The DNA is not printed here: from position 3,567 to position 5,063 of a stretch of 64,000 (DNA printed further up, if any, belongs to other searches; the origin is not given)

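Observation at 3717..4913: Octahaem cytochrome with collagen-like (GPAGP)n tether after the lipobox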

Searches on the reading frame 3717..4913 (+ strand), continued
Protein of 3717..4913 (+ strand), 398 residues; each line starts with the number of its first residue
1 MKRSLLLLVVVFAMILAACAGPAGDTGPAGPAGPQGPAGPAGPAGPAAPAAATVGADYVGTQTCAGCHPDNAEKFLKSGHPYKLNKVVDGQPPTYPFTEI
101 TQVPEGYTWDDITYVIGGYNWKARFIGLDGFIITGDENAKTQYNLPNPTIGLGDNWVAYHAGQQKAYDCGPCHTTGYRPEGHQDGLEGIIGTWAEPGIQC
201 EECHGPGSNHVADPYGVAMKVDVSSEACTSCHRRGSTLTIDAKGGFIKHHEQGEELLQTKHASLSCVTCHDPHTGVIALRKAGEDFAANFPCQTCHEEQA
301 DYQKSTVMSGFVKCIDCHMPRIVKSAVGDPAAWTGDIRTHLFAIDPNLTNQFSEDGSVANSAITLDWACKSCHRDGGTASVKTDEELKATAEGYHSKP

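Call 28: predict_structure(alignment_id=A1)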
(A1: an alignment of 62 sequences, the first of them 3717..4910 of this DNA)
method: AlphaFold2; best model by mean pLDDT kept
length: 398 residues; sequences in the alignment: 62
mean_pLDDT: 68.9   pTM: 0.63
mean pLDDT of the five models: 68.9, 66.1, 65.7, 65.7, 65.5
residues with pLDDT >= 90: 53; 70-90: 160; 50-70: 95; < 50: 90
segments of 3 or more residues with pLDDT < 50: 45-57, 196-198, 200-233, 246-273, 287-294
pLDDT, mean of each block of 10 residues (from residue 1): 81 87 75 68 50 47 68 72 86 85 93 85 90 91 80 80 84 55 83 52 37 43 41 56 53 44 37 55 56 57 82 66 63 64 75 78 80 85 91 81
secondary structure, 60 per line:
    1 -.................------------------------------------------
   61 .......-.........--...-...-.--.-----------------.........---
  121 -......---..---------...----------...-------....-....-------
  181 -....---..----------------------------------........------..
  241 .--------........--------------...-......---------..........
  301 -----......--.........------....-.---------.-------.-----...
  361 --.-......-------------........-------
elements in order: H2-18 H61-67 H69-77 E84-86 E112-117 E122-127 E142-144 E155-157 E165-168 H170-173 H225-232 E239-241 H250-257 H276-281 H291-300 H306-311 H314-322 E358-360 H365-370 H384-391

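Call 30: fold_search(model_id=the predicted structure, library=pdb)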
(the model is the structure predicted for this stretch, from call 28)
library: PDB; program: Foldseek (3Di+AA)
matches with E <= 10: 47; with E <= 0.001: 3
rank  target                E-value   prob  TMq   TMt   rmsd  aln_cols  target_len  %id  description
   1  6qvm_A                4.6e-05  0.99  0.31  0.21  12.8       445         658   20  Undecaheme cytochrome from S-layer of Carboxydothermus ferrireducens (released 2020-03-25)
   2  6i5b_A                5.8e-04  1.00  0.26  0.22   8.4       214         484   23  Crystal Structure of Outer Cell Wall Cytochrome OcwA (released 2019-09-25)
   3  4rkm_G                7.8e-04  1.00  0.43  0.29   9.4       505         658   17  Wolinella succinogenes octaheme sulfite reductase MccA, form I (released 2015-02-04)
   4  6i5b_B                1.2e-03  1.00  0.26  0.22   8.4       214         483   23  Crystal Structure of Outer Cell Wall Cytochrome OcwA (released 2019-09-25)
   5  4rkm_A                1.2e-03  0.99  0.43  0.29   9.8       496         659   18  Wolinella succinogenes octaheme sulfite reductase MccA, form I (released 2015-02-04)
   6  4rkn_C                1.6e-03  0.99  0.45  0.30   9.1       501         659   17  Wolinella succinogenes octaheme sulfite reductase MccA, form II (released 2015-02-04)
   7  4rkn_B                3.4e-03  0.98  0.43  0.29   9.8       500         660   18  Wolinella succinogenes octaheme sulfite reductase MccA, form II (released 2015-02-04)
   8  4rkm_B                4.6e-03  0.98  0.44  0.29   9.9       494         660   18  Wolinella succinogenes octaheme sulfite reductase MccA, form I (released 2015-02-04)
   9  4jhn_C                2.8e+00  0.05  0.08  0.09   6.5        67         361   19  The crystal structure of the RPGR RCC1-like domain (released 2013-04-17)
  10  4j1y_B                3.3e+00  0.02  0.06  0.07  10.0        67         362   16  The X-ray crystal structure of human complement protease C1s zymogen (released 2013-04-24)
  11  4jhp_C                3.5e+00  0.04  0.08  0.08   6.5        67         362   19  The crystal structure of the RPGR RCC1-like domain in complex with PDE6D (released 2013-04-17)
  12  4jhn_A                3.7e+00  0.04  0.08  0.09   6.5        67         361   19  The crystal structure of the RPGR RCC1-like domain (released 2013-04-17)
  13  6r90_L                3.7e+00  0.02  0.08  0.09  14.5        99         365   14  Cryo-EM structure of NCP-THF2(+1)-UV-DDB class A (released 2019-06-12)
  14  4j1y_A                3.7e+00  0.02  0.07  0.08   9.1        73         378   16  The X-ray crystal structure of human complement protease C1s zymogen (released 2013-04-24)
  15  8qh5_A                4.2e+00  0.01  0.06  0.07  10.6       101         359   10  CryoEM structure of UVSSA(VHS)-CSA-DDB1-DDA1 (released 2024-08-14)
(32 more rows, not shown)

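Call 31: search_protein_representatives(protein=window:3873-4910:+)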
Query: 346 residues. Proteins with E-value up to 0.001 (for the whole library): 2134; up to 1e-10: 634; up to 1e-30: 300. The best 150 are listed.
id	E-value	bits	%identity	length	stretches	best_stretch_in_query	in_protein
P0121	0.0e+00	1200.0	45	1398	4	6-344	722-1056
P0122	2.4e-227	770.7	52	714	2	6-344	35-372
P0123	3.9e-187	638.3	50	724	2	4-325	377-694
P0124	6.9e-180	614.5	48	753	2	5-329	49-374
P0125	1.1e-162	557.9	52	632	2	6-322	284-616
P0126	4.2e-142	490.1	46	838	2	5-331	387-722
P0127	2.3e-136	471.2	42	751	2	5-346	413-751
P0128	1.7e-125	435.5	46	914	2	2-322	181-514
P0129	9.9e-122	423.1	45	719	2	6-343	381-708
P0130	7.1e-120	417.0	46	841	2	4-326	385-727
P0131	2.0e-114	399.0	42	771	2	5-343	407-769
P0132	1.5e-112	392.9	51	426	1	3-346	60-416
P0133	1.5e-110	386.3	52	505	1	2-344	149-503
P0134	1.6e-101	356.6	45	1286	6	2-164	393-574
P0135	1.2e-99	350.5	61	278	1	3-244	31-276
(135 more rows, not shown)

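Call 36: search_protein_families(library=pfam, proteins=[L041:7078-8745:+, L041:8742-9623:+, L041:9779-12007:+, L041:2788-5403:-, L009:3770-5443:+, L009:7275-8381:+, L009:8383-9738:+, L009:9920-12295:+, L009:1915-2490:+, L009:2596-3351:+], max_evalue=0.001)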
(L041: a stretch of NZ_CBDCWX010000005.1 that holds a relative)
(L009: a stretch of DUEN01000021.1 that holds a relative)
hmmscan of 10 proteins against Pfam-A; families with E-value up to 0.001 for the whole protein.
L041:7078-8745:+ (555 aa): 4 families
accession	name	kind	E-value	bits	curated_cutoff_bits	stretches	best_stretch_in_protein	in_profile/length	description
PF14522.11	Cytochrome_C7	-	4.9e-25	87.6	24.8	3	270-337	13-66/67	Cytochrome c7 and related cytochrome c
PF09699.15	Paired_CXXCH_1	-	3.7e-19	68.6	20.6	2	328-361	4-37/41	Doubled CXXCH motif (Paired_CXXCH_1)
PF14537.11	Cytochrom_c3_2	-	6.6e-16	59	25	2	332-416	8-78/79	Cytochrome c3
PF22678.1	Cytochrom_c_NrfB-like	-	6.6e-05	23.7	27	0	194-244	1-51/89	Cytochrome c-type protein NrfB-like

L041:8742-9623:+ (293 aa): 2 families
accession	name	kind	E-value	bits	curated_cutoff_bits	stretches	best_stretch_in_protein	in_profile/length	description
PF01292.26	Ni_hydr_CYTB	-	4.1e-11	43.4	30.1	1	18-201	1-167/179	Prokaryotic cytochrome b561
PF14358.11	DUF4405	-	0.00015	22.7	26.7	1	28-85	4-63/66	Domain of unknown function (DUF4405)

L041:9779-12007:+ (742 aa): 4 families
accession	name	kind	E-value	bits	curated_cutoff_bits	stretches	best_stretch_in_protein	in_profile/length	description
PF14522.11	Cytochrome_C7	-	6.4e-16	58.4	24.8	2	432-516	3-67/67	Cytochrome c7 and related cytochrome c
PF02085.21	Cytochrom_CIII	-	1.7e-11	44.8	22.9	0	575-609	27-59/101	Class III cytochrome C family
PF14537.11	Cytochrom_c3_2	-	5.1e-10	40.1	25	0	575-604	53-79/79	Cytochrome c3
PF09699.15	Paired_CXXCH_1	-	0.00051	20.1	20.6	0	143-181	8-38/41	Doubled CXXCH motif (Paired_CXXCH_1)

L041:2788-5403:- (871 aa): 2 families
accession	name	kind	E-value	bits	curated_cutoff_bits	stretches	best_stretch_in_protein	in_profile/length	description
PF00521.26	DNA_topoisoIV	-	1.2e-160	535.6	31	1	56-501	1-431/432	DNA gyrase/topoisomerase IV, subunit A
PF03989.18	DNA_gyraseA_C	-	4.2e-68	225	27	5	738-786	1-47/48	DNA gyrase C-terminal domain, beta-propeller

L009:3770-5443:+ (557 aa): 5 families
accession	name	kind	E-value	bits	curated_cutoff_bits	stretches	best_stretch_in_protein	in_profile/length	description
PF14522.11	Cytochrome_C7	-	4.7e-18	65.2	24.8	2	168-242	12-66/67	Cytochrome c7 and related cytochrome c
PF09699.15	Paired_CXXCH_1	-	3e-17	62.5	20.6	0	350-380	7-39/41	Doubled CXXCH motif (Paired_CXXCH_1)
PF14537.11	Cytochrom_c3_2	-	2.4e-14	54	25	2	194-313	1-78/79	Cytochrome c3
PF02085.21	Cytochrom_CIII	-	3.5e-11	43.8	22.9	0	170-207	47-83/101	Class III cytochrome C family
PF00684.25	DnaJ_CXXCXGXG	-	0.00058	20.5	32.7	0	387-428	6-48/65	DnaJ central domain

L009:7275-8381:+ (368 aa): 4 families
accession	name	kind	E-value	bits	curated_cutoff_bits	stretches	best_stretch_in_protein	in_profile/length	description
PF14522.11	Cytochrome_C7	-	1.4e-12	47.7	24.8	0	164-228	13-67/67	Cytochrome c7 and related cytochrome c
PF09699.15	Paired_CXXCH_1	-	1.3e-11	44.4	20.6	0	144-172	9-37/41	Doubled CXXCH motif (Paired_CXXCH_1)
PF22113.1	Mtrc-MtrF_II-IV_dom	-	6.8e-09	35.9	30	0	41-130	82-175/176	Outer membrane cytochrome MtrC/MtrF-like, domains II/IV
PF14537.11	Cytochrom_c3_2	-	2e-07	31.8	25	1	144-228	9-79/79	Cytochrome c3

L009:8383-9738:+ (451 aa): 4 families
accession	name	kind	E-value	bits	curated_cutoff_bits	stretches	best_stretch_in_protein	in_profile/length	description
PF01292.26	Ni_hydr_CYTB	-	6.1e-14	52.6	30.1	1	11-194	1-167/179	Prokaryotic cytochrome b561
PF07635.16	PSCyt1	-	2e-07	31.9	22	1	382-425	1-47/59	Planctomycete cytochrome C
PF13442.11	Cytochrome_CBB3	-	0.00065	20.4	27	0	377-444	9-68/68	Cytochrome C oxidase, cbb3-type, subunit III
PF14358.11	DUF4405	-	0.00084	20.3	26.7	1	21-78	4-63/66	Domain of unknown function (DUF4405)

L009:9920-12295:+ (791 aa): 5 families
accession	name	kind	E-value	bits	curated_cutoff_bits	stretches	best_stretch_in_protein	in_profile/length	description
PF14522.11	Cytochrome_C7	-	1e-15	57.7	24.8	0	721-788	13-67/67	Cytochrome c7 and related cytochrome c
PF03264.19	Cytochrom_NNT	-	7.3e-12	45.8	24.1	1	13-109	5-105/174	NapC/NirT cytochrome c family, N-terminal region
PF14537.11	Cytochrom_c3_2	-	7.4e-11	42.8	25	0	478-573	7-79/79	Cytochrome c3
PF09699.15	Paired_CXXCH_1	-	8.3e-09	35.4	20.6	0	614-654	3-40/41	Doubled CXXCH motif (Paired_CXXCH_1)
PF02085.21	Cytochrom_CIII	-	0.00026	21.7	22.9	0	680-787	14-101/101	Class III cytochrome C family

L009:1915-2490:+ (191 aa): 2 families
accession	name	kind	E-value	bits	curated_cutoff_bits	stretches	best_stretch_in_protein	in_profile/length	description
PF00355.32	Rieske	-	4.2e-13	49.4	20.3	1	87-170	4-87/88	Rieske [2Fe-2S] domain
PF13806.12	Rieske_2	-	0.0005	20.4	27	0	88-181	5-103/104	Rieske-like [2Fe-2S] domain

L009:2596-3351:+ (251 aa): 3 families
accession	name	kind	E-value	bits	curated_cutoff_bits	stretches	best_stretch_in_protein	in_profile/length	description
PF00033.24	Cytochrome_B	-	8.5e-57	192.5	27.2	1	34-220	3-189/189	Cytochrome b/b6/petB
PF13631.11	Cytochrom_B_N_2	-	5.3e-43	147.3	27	1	102-224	2-124/169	Cytochrome b(N-terminal)/b6/petB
PF14358.11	DUF4405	-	7.3e-06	26.9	26.7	1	49-111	5-62/66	Domain of unknown function (DUF4405)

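Call 37: search_protein_families(library=ncbifam, proteins=[window:3717-4913:+], max_evalue=0.01)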
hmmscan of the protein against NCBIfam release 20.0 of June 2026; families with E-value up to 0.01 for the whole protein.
window:3717-4913:+ (398 aa): 10 families
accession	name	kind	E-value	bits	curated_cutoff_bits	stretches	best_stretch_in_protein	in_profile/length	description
NF041198.1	UshA_like_PCGU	equivalog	6.2e-15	54.7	275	1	162-234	438-510/519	UshA-like (seleno)protein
NF041028.1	decahem_GSU2203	exception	3e-10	39.8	325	1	168-321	38-184/317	GSU2203 family decaheme c-type cytochrome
TIGR03508.1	decahem_SO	subfamily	6.7e-09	35.6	192.2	1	169-320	5-152/258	DmsE family decaheme c-type cytochrome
TIGR03507.1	decahem_SO1788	subfamily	8.5e-06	24.5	209.3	0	292-394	246-325/672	OmcA/MtrC family decaheme c-type cytochrome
TIGR03153.1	cytochr_NrfH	equivalog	0.00017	21.6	134.2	1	290-384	29-120/138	cytochrome c nitrite reductase small subunit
NF038330.1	adhesin_SclA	exception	0.00053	19.7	400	1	17-72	110-165/405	LPXTG-anchored collagen-like adhesin Scl1/SclA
TIGR03146.1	cyt_nit_nrfB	equivalog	0.0011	19.2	166.6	1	225-326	11-99/145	cytochrome c nitrite reductase pentaheme subunit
NF038329.2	gly_rich_SclB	equivalog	0.0012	17.9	325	1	21-50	153-182/442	LPXTG-anchored collagen-like adhesin Scl2/SclB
NF045774.1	cytochro_C551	exception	0.0015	18.5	118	1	1-73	1-59/110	cytochrome c551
NF046116.1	adhesin_Lcl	equivalog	0.0039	15.8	500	1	21-70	189-238/431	collagen-like adhesin Lcl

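Call 45: find_homologous_proteins(query=L028:172-1032:+, max_evalue=1e-10)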
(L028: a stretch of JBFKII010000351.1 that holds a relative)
Query L028:172-1032:+ (287 aa): 1986 proteins with E <= 1e-10 among 5084 candidates; the best 120 are listed.
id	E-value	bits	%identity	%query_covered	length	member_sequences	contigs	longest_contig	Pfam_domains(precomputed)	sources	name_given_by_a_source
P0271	3.2e-162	557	83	99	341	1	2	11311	PF14537.12,PF02085.22,PF14522.12,PF22113.2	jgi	jgi:hypothetical protein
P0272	2.7e-161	554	83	99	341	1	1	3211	PF09699.16,PF14537.12,PF14522.12,PF22113.2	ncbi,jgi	-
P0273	1.5e-154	532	80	99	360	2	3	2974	PF01391.24,PF14537.12,PF14522.12,PF22113.2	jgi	jgi:hypothetical protein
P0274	1.8e-154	532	79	95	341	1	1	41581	PF09699.16,PF14537.12,PF14522.12,PF22113.2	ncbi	-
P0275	2.1e-154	532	78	99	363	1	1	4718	PF01391.24,PF09699.16,PF14537.12,PF14522.12,PF22113.2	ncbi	-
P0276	9.5e-154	529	80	99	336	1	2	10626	PF09699.16,PF14537.12,PF14522.12,PF22113.2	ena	-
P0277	1.1e-153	529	79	99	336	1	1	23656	PF09699.16,PF14537.12,PF02085.22,PF14522.12,PF22113.2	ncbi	-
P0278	2.0e-153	528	79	99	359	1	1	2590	PF01391.24,PF09699.16,PF14537.12,PF14522.12,PF22113.2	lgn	-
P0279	5.2e-152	524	78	100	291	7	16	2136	PF09699.16,PF14537.12,PF14522.12,PF22113.2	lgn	-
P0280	1.3e-151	522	79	99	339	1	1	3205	PF09699.16,PF14537.12,PF02085.22,PF14522.12,PF22113.2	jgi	-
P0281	5.2e-151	520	78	99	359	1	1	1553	PF01391.24,PF09699.16,PF14537.12,PF14522.12,PF22113.2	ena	-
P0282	1.7e-150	519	78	99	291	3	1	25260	PF09699.16,PF14537.12,PF14522.12,PF22113.2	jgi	jgi:hypothetical protein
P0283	3.0e-150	518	77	99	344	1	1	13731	PF14537.12,PF14522.12,PF22113.2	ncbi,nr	ncbi:MAG: cytochrome c3 family protein [Candidatus Promineifilaceae bacterium]|nr:cytochrome c3 fami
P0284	7.6e-150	517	78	99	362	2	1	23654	PF01391.24,PF09699.16,PF14537.12,PF14522.12,PF22113.2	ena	-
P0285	8.4e-150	516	77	100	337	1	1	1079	PF09699.16,PF14537.12,PF14522.12,PF22113.2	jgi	-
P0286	9.1e-150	516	78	99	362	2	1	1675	PF01391.24,PF14537.12,PF02335.21,PF14522.12,PF22113.2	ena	-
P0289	5.2e-148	511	77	99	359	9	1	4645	PF01391.24,PF14537.12,PF14522.12,PF22113.2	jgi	jgi:hypothetical protein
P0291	3.5e-147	508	77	98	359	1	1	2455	PF01391.24,PF14537.12,PF14522.12,PF22113.2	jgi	-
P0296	8.5e-147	507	76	100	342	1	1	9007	PF01391.24,PF14537.12,PF14522.12,PF22113.2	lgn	-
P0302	3.4e-145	501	75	96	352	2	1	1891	PF01391.24,PF14537.12,PF14522.12,PF22113.2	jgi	jgi:hypothetical protein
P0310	6.7e-144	497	74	99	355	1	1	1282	PF01391.24,PF09699.16,PF14537.12,PF02085.22,PF02335.21,PF14522.12,PF22113.2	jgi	-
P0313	8.6e-144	497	73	100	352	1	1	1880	PF01391.24,PF09699.16,PF14537.12,PF02335.21,PF14522.12,PF22113.2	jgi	jgi:hypothetical protein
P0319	4.0e-142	491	73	99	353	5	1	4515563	PF01391.24,PF14537.12,PF14522.12,PF22113.2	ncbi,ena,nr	ncbi:MAG: hypothetical protein JSV42_19550 [Chloroflexota bacterium]|nr:MAG: hypothetical protein JS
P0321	5.8e-142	491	75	95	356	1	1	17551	PF01391.24,PF14537.12,PF14522.12,PF22113.2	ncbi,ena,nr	ncbi:MAG: cytochrome c3 family protein [Anaerolineales bacterium]|nr:cytochrome c3 family protein [A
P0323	1.2e-141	490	73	99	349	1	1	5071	PF01391.24,PF09699.16,PF14537.12,PF14522.12,PF22113.2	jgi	-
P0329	5.6e-141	488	72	97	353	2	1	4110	PF01391.24,PF14537.12,PF14522.12,PF22113.2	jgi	jgi:hypothetical protein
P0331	9.4e-141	487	73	99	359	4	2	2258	PF01391.24,PF14537.12,PF02085.22,PF14522.12,PF22113.2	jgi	-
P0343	2.1e-139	482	73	100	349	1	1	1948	PF01391.24,PF09699.16,PF14537.12,PF14522.12,PF22113.2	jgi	-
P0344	2.2e-139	482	73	100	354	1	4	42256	PF01391.24,PF09699.16,PF14537.12,PF14522.12,PF22113.2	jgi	jgi:hypothetical protein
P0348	3.3e-139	482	73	100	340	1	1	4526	PF14537.12,PF14522.12,PF22113.2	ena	-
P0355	1.3e-138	480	73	96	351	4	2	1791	PF01391.24,PF14537.12,PF14522.12,PF22113.2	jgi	jgi:hypothetical protein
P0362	8.9e-138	477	70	99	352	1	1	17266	PF01391.24,PF09699.16,PF14537.12,PF02085.22,PF14522.12,PF22113.2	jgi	jgi:hypothetical protein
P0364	1.2e-137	477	72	97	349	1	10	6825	PF01391.24,PF09699.16,PF14537.12,PF14522.12,PF22113.2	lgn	-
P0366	1.4e-137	476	73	94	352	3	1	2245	PF01391.24,PF14537.12,PF14522.12,PF22113.2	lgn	-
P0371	4.2e-137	475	71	99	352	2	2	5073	PF01391.24,PF09699.16,PF14537.12,PF14522.12,PF22113.2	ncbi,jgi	-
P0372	4.9e-137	475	71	99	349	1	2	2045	PF01391.24,PF09699.16,PF14537.12,PF14522.12,PF22113.2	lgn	-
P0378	3.4e-136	472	71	100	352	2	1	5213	PF01391.24,PF09699.16,PF14537.12,PF14522.12,PF22113.2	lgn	-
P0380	5.1e-136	471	71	95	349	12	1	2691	PF01391.24,PF09699.16,PF14537.12,PF14522.12,PF22113.2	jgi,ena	-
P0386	2.1e-135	469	72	99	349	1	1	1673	PF01391.24,PF14537.12,PF14522.12,PF22113.2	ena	-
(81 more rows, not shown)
